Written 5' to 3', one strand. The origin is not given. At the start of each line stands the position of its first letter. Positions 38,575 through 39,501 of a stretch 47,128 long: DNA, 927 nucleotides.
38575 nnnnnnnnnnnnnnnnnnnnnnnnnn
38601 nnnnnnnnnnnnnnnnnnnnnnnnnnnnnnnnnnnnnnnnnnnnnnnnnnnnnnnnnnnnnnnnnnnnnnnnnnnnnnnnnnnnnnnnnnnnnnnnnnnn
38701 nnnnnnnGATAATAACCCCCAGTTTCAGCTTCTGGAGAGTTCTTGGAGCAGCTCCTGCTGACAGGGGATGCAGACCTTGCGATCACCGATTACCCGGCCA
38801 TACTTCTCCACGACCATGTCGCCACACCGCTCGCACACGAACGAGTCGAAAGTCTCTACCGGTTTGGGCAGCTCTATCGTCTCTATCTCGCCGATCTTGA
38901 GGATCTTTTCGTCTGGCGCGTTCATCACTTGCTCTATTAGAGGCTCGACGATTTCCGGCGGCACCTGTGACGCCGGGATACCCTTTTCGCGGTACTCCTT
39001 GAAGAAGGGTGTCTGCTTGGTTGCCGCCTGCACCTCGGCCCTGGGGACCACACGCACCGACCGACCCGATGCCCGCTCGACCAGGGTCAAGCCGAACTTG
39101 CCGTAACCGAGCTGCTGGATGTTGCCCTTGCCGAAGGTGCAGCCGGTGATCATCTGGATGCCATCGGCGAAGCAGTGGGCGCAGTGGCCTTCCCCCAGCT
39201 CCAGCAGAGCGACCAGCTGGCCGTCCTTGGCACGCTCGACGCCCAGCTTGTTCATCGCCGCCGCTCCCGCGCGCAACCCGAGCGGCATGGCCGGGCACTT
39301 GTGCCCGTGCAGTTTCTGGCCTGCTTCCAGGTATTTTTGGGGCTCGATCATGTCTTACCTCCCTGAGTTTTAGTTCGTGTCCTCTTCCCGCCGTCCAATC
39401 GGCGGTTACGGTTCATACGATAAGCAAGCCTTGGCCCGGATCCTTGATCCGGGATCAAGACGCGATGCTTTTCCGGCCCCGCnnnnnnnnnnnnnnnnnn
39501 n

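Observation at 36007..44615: ArsR/Crp-controlled cluster joining YeeE/YedE, two TauE/SafE, rhodanese, two FmdE-like Zn-ribbon proteins, Fe-S proteins and a DUF2490 OM protein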

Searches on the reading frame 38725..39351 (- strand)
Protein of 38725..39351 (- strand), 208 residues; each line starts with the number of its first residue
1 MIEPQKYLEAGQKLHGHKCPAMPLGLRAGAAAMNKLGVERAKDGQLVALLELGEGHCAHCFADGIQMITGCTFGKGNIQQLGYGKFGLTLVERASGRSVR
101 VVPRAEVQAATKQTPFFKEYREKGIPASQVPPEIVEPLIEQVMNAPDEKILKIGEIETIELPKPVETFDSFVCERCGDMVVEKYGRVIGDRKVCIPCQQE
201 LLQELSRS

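Call 3: search_protein_families(library=pfam, proteins=[window:38725-39351:-], max_evalue=0.01)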
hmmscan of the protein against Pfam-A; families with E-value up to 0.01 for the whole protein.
window:38725-39351:- (208 aa): 2 families
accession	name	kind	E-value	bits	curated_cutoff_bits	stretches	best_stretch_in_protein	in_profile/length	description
PF02663.19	FmdE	-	4.3e-31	108.2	22.9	1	14-151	1-132/133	FmdE, Molybdenum formylmethanofuran dehydrogenase operon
PF01258.23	zf-dskA_traR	-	3e-07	30.7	24.9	1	170-200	5-33/36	Prokaryotic dksA/traR C4-type zinc finger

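Call 5: search_protein_families(library=ncbifam, proteins=[window:38725-39351:-], max_evalue=0.01)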
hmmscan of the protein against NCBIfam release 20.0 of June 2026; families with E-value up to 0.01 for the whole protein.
window:38725-39351:- (208 aa): 0 families

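Call 44: find_related_loci(query=A2, collection=metagenome_contigs, flank=10000)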
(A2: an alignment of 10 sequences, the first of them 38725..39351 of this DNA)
Query A2 (208 aa) in metagenome_contigs; peptide patterns used: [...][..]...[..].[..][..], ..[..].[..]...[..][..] (x = any residue, [..] = any of these).
600 stretches matched a pattern (row limit reached: there are more); 568 encode a relative of the query (tblastn E <= 1e-3); the best 80 are kept; 80 distinct loci.
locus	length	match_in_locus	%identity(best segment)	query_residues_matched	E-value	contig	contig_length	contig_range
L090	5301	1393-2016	83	1-208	8e-119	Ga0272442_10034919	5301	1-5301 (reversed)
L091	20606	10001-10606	78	1-202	7e-109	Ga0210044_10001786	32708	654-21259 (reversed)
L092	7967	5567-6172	78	1-202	7e-109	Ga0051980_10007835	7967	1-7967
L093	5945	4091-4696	72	1-202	3e-102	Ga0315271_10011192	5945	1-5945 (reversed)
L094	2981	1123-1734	69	1-204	4e-100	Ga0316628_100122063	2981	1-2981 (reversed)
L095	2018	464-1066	69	1-201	2e-101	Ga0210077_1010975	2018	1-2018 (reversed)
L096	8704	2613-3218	66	1-202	1e-96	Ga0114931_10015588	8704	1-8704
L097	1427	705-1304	66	1-200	2e-103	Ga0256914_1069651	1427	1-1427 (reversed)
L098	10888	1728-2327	67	1-200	6e-96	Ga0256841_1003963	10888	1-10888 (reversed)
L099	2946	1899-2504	68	1-202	4e-98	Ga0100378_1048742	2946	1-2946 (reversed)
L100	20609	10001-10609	66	1-203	1e-95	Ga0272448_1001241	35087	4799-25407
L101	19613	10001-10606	67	1-202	3e-95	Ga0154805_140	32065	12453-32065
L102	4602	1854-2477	67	1-208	1e-94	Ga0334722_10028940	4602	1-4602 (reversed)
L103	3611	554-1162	65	1-203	2e-95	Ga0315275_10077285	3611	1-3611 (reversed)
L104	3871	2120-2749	66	1-208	2e-94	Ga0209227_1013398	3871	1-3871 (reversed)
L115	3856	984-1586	65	1-201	2e-93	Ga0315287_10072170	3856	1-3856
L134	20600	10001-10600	61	1-200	2e-86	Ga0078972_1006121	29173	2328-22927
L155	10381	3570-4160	59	1-197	8e-82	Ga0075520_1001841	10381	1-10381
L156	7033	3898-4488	59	1-197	5e-82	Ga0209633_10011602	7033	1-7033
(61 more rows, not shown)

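Call 67: search_protein_families(library=pfam, proteins=[L156:2857-3861:+, L115:2414-3787:+, L094:1737-2981:+, L134:2674-3051:+, L155:798-1388:+], max_evalue=0.001)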
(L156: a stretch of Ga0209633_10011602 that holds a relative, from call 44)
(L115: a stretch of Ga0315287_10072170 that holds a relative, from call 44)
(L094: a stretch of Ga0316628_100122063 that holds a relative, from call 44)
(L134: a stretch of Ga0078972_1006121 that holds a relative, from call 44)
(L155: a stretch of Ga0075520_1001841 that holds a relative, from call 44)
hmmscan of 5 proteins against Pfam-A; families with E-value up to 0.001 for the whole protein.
L156:2857-3861:+ (334 aa): 1 family
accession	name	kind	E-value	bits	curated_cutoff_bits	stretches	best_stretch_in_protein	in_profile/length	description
PF07396.17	Porin_O_P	-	2.1e-12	47.4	20.9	1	37-261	11-269/370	Phosphate-selective porin O and P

L115:2414-3787:+ (457 aa): 1 family
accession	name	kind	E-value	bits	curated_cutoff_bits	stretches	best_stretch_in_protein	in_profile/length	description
PF13372.12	Alginate_exp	-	1.1e-48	166.4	25.2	1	54-447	4-391/395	Alginate export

L094:1737-2981:+ (415 aa): 1 family
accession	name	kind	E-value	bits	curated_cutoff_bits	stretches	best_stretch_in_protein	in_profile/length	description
PF02417.20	Chromate_transp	-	3.2e-80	268.4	28.6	2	254-415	3-165/166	Chromate transporter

L134:2674-3051:+ (125 aa): 1 family
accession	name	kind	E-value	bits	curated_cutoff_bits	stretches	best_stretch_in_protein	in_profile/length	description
PF02627.25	CMD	-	6.5e-13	48.9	23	1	46-116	12-80/84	Carboxymuconolactone decarboxylase family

L155:798-1388:+ (196 aa): 4 families
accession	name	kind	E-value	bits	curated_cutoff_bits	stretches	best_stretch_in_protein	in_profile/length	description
PF00440.29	TetR_N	-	1.1e-08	35.2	24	1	21-58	9-46/47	Bacterial regulatory proteins, tetR family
PF08359.16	TetR_C_4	-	1.7e-05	25.4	21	1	65-191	6-131/133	YsiA-like protein, C-terminal region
PF17932.6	TetR_C_24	-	0.00022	21.9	26.4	1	79-162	2-83/114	Tetracyclin repressor-like, C-terminal domain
PF17938.6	TetR_C_29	-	0.00066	20.2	26.2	0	81-160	1-81/119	Tetracyclin repressor-like, C-terminal domain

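Call 71: search_solved_structures(query=window:38725-39351:-, max_evalue=0.01, show_alignments=3)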
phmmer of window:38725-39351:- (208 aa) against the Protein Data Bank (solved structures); distinct sequences matched with E-value up to 0.01: 3.
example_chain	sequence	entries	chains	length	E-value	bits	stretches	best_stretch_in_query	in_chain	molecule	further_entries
2gvi_A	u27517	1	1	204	1.1e-32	116.7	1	13-196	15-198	conserved hypothetical protein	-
3d00_A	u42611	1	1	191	7.5e-06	29.1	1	6-108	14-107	Tungsten formylmethanofuran dehydrogenase subunit E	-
2glz_A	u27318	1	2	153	0.0012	21.8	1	14-75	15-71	similar to Formylmethanofuran dehydrogenase subunit E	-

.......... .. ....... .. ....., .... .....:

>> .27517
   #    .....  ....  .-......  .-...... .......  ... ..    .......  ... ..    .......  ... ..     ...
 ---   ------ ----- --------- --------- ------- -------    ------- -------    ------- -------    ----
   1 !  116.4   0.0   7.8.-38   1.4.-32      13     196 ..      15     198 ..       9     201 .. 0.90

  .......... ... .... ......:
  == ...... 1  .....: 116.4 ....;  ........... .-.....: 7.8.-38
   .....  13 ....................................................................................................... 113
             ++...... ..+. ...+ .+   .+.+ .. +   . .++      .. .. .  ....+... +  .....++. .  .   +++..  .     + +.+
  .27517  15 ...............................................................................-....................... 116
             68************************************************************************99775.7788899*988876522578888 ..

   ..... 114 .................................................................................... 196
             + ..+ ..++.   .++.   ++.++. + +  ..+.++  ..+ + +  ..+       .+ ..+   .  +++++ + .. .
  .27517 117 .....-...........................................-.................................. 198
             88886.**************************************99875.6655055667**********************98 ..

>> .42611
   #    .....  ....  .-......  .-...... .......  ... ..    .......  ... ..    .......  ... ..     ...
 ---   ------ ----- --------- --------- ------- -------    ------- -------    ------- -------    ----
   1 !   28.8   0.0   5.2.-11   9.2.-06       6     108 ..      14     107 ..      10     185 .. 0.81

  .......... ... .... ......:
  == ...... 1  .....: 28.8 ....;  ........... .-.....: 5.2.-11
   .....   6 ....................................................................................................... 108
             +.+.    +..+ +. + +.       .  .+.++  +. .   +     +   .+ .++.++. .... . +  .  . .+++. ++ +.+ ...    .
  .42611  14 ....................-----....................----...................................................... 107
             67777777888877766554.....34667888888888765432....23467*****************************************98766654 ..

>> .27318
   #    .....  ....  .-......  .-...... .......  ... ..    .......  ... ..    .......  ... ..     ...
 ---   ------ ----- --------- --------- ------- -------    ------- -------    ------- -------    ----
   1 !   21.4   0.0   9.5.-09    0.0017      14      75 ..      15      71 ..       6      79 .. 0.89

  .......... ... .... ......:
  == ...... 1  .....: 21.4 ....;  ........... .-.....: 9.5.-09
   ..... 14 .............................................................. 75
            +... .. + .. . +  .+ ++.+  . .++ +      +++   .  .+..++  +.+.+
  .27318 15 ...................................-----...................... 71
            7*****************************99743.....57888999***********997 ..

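Call 82: find_homologous_proteins(query=window:38725-39351:-, max_evalue=1e-20)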
Query window:38725-39351:- (208 aa): 2404 proteins with E <= 1e-20 among 3045 candidates; the best 120 are listed.
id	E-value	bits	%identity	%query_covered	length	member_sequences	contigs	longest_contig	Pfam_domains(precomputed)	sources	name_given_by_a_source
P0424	1.8e-119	415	88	99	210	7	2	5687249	PF01258.24,PF02663.20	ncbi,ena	-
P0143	8.8e-119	413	88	98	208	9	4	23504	PF01258.24,PF02663.20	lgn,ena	-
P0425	1.4e-118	412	86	100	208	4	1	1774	PF01258.24,PF02663.20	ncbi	-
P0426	5.9e-117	407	88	98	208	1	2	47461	PF01258.24,PF02663.20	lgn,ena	-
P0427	6.6e-117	407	87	97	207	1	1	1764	PF01258.24,PF02663.20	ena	-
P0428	1.2e-116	406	87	98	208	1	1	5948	PF01258.24,PF02663.20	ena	-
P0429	3.2e-116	404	88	97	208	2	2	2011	PF02663.20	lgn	-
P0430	5.5e-116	404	85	100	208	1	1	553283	PF01258.24,PF02663.20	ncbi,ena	-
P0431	1.2e-115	402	85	100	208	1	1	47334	PF01258.24,PF02663.20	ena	-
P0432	2.3e-115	401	87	97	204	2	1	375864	PF01258.24,PF02663.20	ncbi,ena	-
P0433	3.5e-115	401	85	97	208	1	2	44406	PF01258.24,PF02663.20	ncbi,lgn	-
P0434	9.1e-115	400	84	100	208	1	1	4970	PF01258.24,PF02663.20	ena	-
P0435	2.7e-114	398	86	97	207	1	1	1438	PF01258.24,PF02663.20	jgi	jgi:formylmethanofuran dehydrogenase subunit E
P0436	5.1e-114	397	83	100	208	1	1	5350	PF01258.24,PF02663.20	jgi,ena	-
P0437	2.5e-112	392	82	97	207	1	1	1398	PF01258.24,PF02663.20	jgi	-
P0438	9.1e-112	390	84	97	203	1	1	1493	PF01258.24,PF02663.20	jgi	jgi:formylmethanofuran dehydrogenase subunit E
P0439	1.3e-111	389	84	97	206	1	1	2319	PF01258.24,PF02663.20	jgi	-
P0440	7.5e-111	387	82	97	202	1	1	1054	PF02663.20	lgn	-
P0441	1.0e-110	386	81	98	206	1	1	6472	PF01258.24,PF02663.20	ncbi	-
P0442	1.6e-110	386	81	98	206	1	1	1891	PF01258.24,PF02663.20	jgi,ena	-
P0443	2.1e-110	385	82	97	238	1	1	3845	PF01258.24,PF02663.20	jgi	jgi:formylmethanofuran dehydrogenase subunit E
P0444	3.8e-110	384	84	97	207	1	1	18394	PF01258.24,PF02663.20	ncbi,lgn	-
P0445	2.2e-109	382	80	97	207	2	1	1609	PF01258.24,PF02663.20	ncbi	-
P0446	9.3e-109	380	80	100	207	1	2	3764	PF01258.24,PF02663.20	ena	-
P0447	3.2e-108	378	81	97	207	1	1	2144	PF02663.20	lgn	-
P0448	9.9e-108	377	80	97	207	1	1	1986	PF01258.24,PF02663.20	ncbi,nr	ncbi:MAG: tRNA CCA-pyrophosphorylase [Deltaproteobacteria bacterium]|nr:MAG: tRNA CCA-pyrophosphoryl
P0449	1.1e-107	376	78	98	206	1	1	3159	PF02663.20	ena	-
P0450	2.2e-107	375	80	97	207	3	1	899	PF01258.24,PF02663.20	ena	-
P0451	5.0e-107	374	79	97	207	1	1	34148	PF02663.20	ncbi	-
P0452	7.1e-107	374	80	97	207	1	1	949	PF01258.24,PF02663.20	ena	-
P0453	3.0e-106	372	79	97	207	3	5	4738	PF01258.24,PF02663.20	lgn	-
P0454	7.0e-106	371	77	98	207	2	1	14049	PF02663.20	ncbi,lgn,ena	-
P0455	9.4e-106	370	80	97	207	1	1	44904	PF01258.24,PF02663.20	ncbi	-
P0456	6.9e-105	367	77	98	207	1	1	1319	PF02663.20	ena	-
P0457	1.1e-104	367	78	97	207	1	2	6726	PF01258.24,PF02663.20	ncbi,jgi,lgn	-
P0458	1.6e-104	366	78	97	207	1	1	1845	PF01258.24,PF02663.20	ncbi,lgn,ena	-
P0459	2.5e-104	365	78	97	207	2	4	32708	PF01258.24,PF02663.20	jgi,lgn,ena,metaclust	metaclust:\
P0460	1.1e-103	363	79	96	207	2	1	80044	PF02663.20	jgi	-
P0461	1.3e-103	363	78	98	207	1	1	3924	PF02663.20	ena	-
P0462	1.9e-103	363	77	98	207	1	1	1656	PF01258.24,PF02663.20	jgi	-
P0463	1.7e-102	359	74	100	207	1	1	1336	PF01258.24,PF02663.20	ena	-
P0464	6.5e-102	358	74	98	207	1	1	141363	PF01258.24,PF02663.20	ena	-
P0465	1.7e-101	356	75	99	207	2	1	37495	PF02663.20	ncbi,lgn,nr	ncbi:MAG: tRNA CCA-pyrophosphorylase [Deltaproteobacteria bacterium]|nr:MAG: tRNA CCA-pyrophosphoryl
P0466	7.3e-101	354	75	98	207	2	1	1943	PF02663.20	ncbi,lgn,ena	-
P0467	6.5e-100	351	75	98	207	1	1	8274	PF02663.20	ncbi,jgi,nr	ncbi:MAG: tRNA CCA-pyrophosphorylase [Deltaproteobacteria bacterium]|nr:tRNA CCA-pyrophosphorylase [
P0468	8.0e-100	351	74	98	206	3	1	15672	PF01258.24,PF02663.20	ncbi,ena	-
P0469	1.8e-99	350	75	97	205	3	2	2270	PF01258.24,PF02663.20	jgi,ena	jgi:formylmethanofuran dehydrogenase subunit E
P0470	2.2e-99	349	74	97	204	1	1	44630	PF01258.24,PF02663.20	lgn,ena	-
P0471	3.7e-99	349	74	97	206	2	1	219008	PF01258.24,PF02663.20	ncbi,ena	-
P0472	6.1e-99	348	75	97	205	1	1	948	PF01258.24,PF02663.20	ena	-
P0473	9.7e-99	347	74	97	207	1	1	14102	PF01258.24,PF02663.20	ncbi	-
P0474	1.2e-98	347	75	95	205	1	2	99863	PF02663.20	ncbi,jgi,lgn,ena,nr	ncbi:MAG: tRNA CCA-pyrophosphorylase [Deltaproteobacteria bacterium HGW-Deltaproteobacteria-14]|jgi:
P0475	1.5e-98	347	71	98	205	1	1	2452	PF01258.24,PF02663.20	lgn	-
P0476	2.1e-98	346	76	95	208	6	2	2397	PF02663.20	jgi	jgi:formylmethanofuran dehydrogenase subunit E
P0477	2.2e-98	346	72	97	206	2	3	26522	PF01258.24,PF02663.20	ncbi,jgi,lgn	-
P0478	4.6e-98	345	75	96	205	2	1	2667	PF02663.20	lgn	-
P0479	6.9e-98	344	76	95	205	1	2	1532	PF02663.20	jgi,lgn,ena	-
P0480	9.3e-98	344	74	97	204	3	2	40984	PF01258.24,PF02663.20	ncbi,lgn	-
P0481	2.1e-97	343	73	98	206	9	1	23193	PF01258.24,PF02663.20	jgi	-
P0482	2.9e-97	342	72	97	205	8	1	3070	PF01258.24,PF02663.20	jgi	jgi:formylmethanofuran dehydrogenase subunit E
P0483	4.0e-97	342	72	97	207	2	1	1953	PF02663.20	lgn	-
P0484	1.4e-96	340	75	95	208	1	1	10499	PF02663.20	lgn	-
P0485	2.0e-96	340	74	95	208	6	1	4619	PF02663.20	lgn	-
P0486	3.2e-96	339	71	97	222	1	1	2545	PF01258.24,PF02663.20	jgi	jgi:formylmethanofuran dehydrogenase subunit E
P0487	5.4e-96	338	74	95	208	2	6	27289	PF02663.20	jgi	jgi:formylmethanofuran dehydrogenase subunit E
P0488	5.9e-96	338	71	98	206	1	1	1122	PF01258.24,PF02663.20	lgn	-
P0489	6.2e-96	338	70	97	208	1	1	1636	PF01258.24,PF02663.20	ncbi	-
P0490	7.8e-96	338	71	98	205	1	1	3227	PF01258.24,PF02663.20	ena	-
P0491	7.9e-96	338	68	99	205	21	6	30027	PF01258.24,PF02663.20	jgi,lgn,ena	jgi:formylmethanofuran dehydrogenase subunit E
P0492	1.1e-95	337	72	95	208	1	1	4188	PF02663.20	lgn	-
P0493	1.3e-95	337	71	97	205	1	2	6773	PF01258.24,PF02663.20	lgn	-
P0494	1.3e-95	337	73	96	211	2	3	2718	PF02663.20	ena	-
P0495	1.3e-95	337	71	97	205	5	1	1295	PF01258.24,PF02663.20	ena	-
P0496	1.4e-95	337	71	98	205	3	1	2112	PF02663.20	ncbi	-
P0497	1.5e-95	337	71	98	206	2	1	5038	PF01258.24,PF02663.20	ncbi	-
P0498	1.6e-95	337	73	95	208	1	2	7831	PF02663.20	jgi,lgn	jgi:formylmethanofuran dehydrogenase subunit E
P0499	2.1e-95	336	69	100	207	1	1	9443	PF01258.24,PF02663.20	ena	-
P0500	2.1e-95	336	71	96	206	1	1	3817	PF02663.20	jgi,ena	-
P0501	2.6e-95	336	70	98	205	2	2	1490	PF02663.20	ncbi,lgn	-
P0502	3.1e-95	336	71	97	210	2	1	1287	PF01258.24,PF02663.20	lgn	-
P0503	3.2e-95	336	72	98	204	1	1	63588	PF01258.24,PF02663.20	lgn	-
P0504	3.8e-95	335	86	82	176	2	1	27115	PF01258.24,PF02663.20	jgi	-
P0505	4.5e-95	335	72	96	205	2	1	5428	PF02663.20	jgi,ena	-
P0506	4.8e-95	335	71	97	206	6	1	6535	PF02663.20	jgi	jgi:formylmethanofuran dehydrogenase subunit E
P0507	6.6e-95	335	70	98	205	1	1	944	PF02663.20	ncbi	-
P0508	7.5e-95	334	70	98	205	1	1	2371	PF02663.20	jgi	jgi:formylmethanofuran dehydrogenase subunit E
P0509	1.2e-94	334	68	97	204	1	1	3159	PF01258.24,PF02663.20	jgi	jgi:formylmethanofuran dehydrogenase subunit E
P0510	1.3e-94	334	70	97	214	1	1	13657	PF01258.24,PF02663.20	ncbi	-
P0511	1.8e-94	333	71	98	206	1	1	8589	PF01258.24,PF02663.20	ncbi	-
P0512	2.0e-94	333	70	98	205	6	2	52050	PF02663.20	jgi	jgi:formylmethanofuran dehydrogenase subunit E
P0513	2.4e-94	333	71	96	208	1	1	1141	PF02663.20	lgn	-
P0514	3.1e-94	332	72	95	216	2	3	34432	PF02663.20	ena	-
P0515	3.7e-94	332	69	98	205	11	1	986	PF02663.20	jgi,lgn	jgi:formylmethanofuran dehydrogenase subunit E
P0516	3.8e-94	332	71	98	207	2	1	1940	PF02663.20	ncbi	-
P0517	5.6e-94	332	69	96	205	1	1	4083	PF01258.24,PF02663.20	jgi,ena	-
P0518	5.7e-94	332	71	97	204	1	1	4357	PF01258.24,PF02663.20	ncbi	-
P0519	6.1e-94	332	68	97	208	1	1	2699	PF01258.24,PF02663.20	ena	-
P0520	7.8e-94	331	68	98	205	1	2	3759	PF02663.20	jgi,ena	-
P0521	9.8e-94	331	69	98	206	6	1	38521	PF01258.24,PF02663.20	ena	-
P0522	1.0e-93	331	71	97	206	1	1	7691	PF01258.24,PF02663.20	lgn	-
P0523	1.1e-93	331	69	97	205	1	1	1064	PF02663.20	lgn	-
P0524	1.3e-93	330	70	98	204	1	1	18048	PF01258.24,PF02663.20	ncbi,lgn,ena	-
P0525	1.4e-93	330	69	98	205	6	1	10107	PF02663.20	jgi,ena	-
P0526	1.4e-93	330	68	98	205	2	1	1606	PF01258.24,PF02663.20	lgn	-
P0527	1.8e-93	330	71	97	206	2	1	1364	PF01258.24,PF02663.20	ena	-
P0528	1.8e-93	330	69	96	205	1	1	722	PF02663.20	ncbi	-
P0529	2.0e-93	330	69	97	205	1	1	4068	PF01258.24,PF02663.20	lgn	-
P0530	3.5e-93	329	67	97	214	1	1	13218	PF01258.24,PF02663.20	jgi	jgi:formylmethanofuran dehydrogenase subunit E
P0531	4.4e-93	329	69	99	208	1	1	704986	PF02663.20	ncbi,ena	-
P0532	5.3e-93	328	71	95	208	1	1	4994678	PF02663.20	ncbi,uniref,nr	ncbi:FmdE family protein [Mesoterricola silvestris]|uniref:tRNA CCA-pyrophosphorylase n=1 Tax=Mesote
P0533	5.4e-93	328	70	97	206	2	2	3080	PF02663.20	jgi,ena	-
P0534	5.4e-93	328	73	96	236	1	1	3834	PF02663.20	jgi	jgi:formylmethanofuran dehydrogenase subunit E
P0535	6.9e-93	328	70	98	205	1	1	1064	PF02663.20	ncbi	-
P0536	7.1e-93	328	69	97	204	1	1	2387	PF01258.24,PF02663.20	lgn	-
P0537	7.4e-93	328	69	97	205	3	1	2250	PF01258.24,PF02663.20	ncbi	-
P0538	7.8e-93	328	69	97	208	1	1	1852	PF01258.24,PF02663.20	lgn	-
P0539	8.9e-93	328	67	98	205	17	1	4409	PF02663.20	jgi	jgi:formylmethanofuran dehydrogenase subunit E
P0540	9.9e-93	328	67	95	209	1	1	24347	PF01258.24,PF02663.20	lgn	-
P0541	1.1e-92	327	69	97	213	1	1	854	PF01258.24,PF02663.20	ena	-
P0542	1.1e-92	327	70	95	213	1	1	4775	PF01258.24,PF02663.20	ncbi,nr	ncbi:MAG: FmdE family protein [Armatimonadota bacterium]|nr:FmdE family protein [Armatimonadota bact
